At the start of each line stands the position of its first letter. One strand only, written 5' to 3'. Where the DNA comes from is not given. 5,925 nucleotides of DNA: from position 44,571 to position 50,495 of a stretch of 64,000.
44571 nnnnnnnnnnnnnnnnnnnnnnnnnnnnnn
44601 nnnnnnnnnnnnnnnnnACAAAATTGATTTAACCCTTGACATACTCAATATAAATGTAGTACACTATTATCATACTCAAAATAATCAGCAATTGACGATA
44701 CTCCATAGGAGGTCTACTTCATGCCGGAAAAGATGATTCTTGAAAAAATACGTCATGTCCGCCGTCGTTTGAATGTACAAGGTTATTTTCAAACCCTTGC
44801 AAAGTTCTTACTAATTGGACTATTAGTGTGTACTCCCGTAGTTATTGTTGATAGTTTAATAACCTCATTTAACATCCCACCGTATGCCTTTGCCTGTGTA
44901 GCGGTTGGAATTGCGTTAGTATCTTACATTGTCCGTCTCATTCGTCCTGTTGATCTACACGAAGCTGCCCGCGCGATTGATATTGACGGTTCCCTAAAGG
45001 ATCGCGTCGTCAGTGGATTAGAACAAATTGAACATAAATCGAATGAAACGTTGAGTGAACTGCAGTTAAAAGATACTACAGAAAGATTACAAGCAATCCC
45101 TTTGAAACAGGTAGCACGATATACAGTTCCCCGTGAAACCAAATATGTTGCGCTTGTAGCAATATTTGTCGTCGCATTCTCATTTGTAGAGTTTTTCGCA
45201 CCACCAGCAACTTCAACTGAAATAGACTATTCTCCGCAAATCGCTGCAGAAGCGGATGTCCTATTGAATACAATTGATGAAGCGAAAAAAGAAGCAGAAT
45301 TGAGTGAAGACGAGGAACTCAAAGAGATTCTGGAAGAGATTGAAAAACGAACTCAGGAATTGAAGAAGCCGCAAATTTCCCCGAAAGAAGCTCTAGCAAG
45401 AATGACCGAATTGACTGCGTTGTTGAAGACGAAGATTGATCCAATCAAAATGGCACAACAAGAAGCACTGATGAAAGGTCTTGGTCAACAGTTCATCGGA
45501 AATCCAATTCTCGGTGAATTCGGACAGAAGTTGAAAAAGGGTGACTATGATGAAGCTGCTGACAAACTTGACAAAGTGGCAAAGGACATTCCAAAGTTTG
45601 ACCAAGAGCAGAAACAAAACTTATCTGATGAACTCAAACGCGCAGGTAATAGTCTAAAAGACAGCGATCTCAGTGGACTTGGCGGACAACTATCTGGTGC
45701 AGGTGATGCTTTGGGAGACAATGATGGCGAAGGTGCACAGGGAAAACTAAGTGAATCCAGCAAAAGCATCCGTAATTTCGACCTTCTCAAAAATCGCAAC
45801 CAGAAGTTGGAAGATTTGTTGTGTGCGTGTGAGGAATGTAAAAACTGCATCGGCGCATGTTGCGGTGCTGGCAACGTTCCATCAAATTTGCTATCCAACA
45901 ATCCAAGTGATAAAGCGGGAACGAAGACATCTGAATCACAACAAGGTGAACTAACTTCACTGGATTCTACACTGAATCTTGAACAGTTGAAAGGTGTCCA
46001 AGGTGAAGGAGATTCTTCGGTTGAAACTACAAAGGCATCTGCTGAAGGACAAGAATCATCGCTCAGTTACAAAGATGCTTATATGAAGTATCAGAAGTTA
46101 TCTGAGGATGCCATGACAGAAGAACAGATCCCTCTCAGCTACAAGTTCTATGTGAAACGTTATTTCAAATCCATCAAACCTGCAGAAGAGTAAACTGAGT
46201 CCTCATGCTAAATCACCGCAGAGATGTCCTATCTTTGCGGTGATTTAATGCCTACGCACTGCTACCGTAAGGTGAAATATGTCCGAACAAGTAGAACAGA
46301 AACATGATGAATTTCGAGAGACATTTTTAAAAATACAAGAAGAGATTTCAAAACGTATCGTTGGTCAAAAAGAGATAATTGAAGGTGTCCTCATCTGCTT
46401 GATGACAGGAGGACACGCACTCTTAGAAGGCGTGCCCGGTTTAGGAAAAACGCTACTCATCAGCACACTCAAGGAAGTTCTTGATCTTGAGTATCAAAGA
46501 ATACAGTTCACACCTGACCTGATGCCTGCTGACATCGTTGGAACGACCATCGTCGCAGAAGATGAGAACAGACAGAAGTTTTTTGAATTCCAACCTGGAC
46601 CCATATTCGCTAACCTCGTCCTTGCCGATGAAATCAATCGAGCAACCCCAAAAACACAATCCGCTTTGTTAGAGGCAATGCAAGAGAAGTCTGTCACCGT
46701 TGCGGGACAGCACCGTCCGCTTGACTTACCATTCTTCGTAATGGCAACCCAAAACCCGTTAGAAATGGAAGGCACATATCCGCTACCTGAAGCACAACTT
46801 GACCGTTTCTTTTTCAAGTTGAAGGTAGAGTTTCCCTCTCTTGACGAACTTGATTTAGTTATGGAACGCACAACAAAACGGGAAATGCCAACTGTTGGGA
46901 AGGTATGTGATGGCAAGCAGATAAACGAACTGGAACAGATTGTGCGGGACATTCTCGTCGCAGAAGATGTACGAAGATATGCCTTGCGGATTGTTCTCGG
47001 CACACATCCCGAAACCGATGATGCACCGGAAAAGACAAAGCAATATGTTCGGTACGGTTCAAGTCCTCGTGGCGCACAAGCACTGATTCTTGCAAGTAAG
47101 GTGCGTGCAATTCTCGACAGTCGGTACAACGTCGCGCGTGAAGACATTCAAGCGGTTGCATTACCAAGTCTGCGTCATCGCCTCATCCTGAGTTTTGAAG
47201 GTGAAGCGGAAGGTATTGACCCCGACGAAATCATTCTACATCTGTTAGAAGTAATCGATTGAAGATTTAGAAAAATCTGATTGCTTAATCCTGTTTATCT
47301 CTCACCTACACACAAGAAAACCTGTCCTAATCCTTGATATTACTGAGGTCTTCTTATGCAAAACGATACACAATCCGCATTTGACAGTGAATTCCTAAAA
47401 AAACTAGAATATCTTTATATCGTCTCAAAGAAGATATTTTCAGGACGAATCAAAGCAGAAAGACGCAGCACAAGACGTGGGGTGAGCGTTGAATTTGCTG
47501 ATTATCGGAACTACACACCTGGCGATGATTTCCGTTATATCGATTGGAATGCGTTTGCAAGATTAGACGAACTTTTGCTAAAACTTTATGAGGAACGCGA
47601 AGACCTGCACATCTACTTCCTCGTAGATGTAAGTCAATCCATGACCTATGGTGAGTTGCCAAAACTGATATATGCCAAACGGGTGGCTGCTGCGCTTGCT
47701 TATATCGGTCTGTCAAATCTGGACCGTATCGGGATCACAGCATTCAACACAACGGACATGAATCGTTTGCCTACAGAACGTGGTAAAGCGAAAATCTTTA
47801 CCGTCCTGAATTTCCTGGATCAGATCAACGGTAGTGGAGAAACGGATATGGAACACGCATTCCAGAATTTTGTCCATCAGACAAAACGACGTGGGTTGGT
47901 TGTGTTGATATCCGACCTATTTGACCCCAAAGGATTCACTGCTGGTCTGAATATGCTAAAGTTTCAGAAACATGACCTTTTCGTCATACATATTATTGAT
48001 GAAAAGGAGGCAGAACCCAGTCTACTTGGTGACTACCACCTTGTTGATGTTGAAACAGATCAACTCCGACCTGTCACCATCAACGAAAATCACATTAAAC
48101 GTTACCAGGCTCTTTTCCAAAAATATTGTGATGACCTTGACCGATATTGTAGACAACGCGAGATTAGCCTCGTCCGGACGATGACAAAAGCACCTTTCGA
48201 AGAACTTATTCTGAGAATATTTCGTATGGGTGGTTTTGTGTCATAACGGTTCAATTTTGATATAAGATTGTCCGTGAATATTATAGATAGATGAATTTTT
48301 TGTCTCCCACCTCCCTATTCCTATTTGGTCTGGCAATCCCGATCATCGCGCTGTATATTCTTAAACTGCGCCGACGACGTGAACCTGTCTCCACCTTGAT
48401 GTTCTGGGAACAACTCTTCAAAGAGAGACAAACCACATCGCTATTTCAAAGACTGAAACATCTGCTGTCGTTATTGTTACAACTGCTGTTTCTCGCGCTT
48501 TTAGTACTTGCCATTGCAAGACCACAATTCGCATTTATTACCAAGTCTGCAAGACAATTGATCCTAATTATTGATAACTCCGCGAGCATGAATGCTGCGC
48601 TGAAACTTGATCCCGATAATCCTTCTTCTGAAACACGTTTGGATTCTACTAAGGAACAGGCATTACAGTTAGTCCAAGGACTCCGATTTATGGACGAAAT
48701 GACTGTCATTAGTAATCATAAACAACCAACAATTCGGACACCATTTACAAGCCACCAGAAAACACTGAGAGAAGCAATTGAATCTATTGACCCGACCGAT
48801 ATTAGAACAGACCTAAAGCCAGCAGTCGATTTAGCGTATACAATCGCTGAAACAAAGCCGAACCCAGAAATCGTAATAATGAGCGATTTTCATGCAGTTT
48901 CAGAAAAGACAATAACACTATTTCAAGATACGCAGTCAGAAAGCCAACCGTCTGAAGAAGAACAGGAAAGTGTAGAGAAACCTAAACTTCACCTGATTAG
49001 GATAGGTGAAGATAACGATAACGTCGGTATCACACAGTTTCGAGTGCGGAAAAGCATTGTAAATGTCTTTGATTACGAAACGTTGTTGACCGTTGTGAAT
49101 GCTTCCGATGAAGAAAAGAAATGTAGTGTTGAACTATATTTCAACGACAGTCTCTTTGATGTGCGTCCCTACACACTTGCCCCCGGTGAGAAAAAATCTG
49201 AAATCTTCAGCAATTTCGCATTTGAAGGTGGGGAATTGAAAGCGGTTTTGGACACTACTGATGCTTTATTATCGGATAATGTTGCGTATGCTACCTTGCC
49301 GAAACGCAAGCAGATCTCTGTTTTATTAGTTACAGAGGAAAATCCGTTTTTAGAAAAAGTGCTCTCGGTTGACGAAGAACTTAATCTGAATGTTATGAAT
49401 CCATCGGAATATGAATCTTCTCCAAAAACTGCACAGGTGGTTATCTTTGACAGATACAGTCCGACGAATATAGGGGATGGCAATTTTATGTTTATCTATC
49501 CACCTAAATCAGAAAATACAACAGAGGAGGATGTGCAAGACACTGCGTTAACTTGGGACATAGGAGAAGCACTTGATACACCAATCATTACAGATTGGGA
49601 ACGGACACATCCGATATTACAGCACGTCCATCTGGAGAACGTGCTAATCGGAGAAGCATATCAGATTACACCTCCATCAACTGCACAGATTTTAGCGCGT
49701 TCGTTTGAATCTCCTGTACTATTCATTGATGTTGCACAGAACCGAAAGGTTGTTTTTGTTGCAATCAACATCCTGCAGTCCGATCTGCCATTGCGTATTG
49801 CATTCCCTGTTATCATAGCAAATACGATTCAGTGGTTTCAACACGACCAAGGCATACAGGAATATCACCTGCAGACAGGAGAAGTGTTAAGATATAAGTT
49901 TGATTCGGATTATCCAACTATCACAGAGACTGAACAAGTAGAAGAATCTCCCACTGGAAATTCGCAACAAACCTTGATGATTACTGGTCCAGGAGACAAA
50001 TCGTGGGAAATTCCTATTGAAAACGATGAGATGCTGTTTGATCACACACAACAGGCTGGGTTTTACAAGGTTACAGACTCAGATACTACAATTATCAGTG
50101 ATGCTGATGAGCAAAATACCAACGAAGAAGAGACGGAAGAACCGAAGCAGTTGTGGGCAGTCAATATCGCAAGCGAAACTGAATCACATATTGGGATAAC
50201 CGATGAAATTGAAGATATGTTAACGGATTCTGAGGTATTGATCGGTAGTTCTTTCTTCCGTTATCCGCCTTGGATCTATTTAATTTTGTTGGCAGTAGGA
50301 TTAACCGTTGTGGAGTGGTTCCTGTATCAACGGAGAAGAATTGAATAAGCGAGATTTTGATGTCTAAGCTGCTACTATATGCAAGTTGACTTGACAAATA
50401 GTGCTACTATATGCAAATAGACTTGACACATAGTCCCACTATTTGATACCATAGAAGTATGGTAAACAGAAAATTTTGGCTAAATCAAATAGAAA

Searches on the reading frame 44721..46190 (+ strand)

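Call 9: search_protein_families(library=pfam, proteins=[window:44721-46190:+], max_evalue=0.001)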
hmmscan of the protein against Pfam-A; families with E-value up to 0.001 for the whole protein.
window:44721-46190:+ (490 aa): 0 families

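Call 39: search_protein_families(library=ncbifam, proteins=[window:44721-46190:+], max_evalue=1)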
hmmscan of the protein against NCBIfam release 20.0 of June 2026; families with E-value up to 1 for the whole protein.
window:44721-46190:+ (490 aa): 1 family
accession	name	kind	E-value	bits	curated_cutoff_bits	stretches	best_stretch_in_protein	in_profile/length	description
NF050013.1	HpsJ_like_A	equivalog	0.16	11.6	140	1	172-253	107-191/217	HpsJ-like protein, cyanoexosortase A-associated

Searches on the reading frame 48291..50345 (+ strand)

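Call 59: search_protein_families(library=pfam, proteins=[window:48291-50345:+], max_evalue=0.00001)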
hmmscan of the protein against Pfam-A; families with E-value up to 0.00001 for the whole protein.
window:48291-50345:+ (685 aa): 2 families
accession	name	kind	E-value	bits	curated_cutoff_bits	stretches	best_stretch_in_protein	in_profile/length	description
PF13519.12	VWA_2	-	1.6e-14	54.8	27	1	90-200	1-106/107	von Willebrand factor type A domain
PF07584.16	BatA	-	2.7e-14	53.8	25.9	1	1-78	1-77/77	Aerotolerance regulator N-terminal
